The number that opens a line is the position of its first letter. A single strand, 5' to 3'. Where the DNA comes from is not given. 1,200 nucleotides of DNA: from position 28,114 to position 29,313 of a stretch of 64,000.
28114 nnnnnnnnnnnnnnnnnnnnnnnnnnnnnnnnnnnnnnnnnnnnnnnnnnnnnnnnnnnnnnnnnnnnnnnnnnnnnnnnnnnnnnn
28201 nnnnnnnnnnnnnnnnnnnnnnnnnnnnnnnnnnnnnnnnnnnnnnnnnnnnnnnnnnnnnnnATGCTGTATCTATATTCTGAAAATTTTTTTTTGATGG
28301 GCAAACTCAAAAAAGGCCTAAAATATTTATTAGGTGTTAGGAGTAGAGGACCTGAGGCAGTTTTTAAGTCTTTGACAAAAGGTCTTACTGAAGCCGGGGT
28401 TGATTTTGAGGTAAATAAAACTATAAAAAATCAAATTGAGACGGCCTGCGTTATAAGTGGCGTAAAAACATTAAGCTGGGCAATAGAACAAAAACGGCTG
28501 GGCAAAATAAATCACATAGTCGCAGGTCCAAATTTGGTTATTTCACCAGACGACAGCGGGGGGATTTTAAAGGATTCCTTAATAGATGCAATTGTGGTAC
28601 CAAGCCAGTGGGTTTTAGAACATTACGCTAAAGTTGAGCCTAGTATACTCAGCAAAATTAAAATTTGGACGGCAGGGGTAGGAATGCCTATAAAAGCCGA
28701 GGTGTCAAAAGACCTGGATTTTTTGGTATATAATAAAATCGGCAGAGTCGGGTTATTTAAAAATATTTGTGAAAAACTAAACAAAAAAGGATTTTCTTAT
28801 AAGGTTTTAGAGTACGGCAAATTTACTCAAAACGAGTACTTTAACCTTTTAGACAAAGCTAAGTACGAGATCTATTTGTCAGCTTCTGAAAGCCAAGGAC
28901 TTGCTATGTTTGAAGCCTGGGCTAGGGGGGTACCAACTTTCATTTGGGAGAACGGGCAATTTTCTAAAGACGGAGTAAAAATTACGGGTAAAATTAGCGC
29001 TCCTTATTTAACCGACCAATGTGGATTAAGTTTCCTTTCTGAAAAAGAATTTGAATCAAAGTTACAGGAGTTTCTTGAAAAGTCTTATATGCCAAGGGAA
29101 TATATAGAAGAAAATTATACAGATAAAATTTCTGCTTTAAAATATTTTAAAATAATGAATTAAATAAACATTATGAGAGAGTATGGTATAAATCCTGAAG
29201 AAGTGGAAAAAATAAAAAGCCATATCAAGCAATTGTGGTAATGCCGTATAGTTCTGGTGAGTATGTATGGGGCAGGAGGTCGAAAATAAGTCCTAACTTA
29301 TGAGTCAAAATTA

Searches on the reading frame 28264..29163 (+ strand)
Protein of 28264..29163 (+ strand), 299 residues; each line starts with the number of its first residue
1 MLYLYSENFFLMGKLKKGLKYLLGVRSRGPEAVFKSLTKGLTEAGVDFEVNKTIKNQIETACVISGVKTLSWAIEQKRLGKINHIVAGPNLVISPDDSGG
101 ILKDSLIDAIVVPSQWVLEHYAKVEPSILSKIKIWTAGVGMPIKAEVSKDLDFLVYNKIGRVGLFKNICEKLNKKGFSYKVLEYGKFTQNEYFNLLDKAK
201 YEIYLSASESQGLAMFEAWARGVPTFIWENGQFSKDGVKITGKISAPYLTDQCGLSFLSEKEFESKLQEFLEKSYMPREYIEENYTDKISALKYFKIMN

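Call 64: search_protein_families(library=pfam, proteins=[window:28264-29163:+], max_evalue=0.1)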
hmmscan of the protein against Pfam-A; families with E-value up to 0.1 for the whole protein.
window:28264-29163:+ (299 aa): 1 family
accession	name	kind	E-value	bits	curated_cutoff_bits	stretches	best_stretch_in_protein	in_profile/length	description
PF00534.26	Glycos_transf_1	-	0.016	15.2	26.4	1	164-229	58-123/172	Glycosyl transferases group 1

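Call 85: search_protein_families(library=ncbifam, proteins=[window:28264-29163:+], max_evalue=1e-10)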
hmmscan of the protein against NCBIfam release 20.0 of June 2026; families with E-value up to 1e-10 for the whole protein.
window:28264-29163:+ (299 aa): 0 families
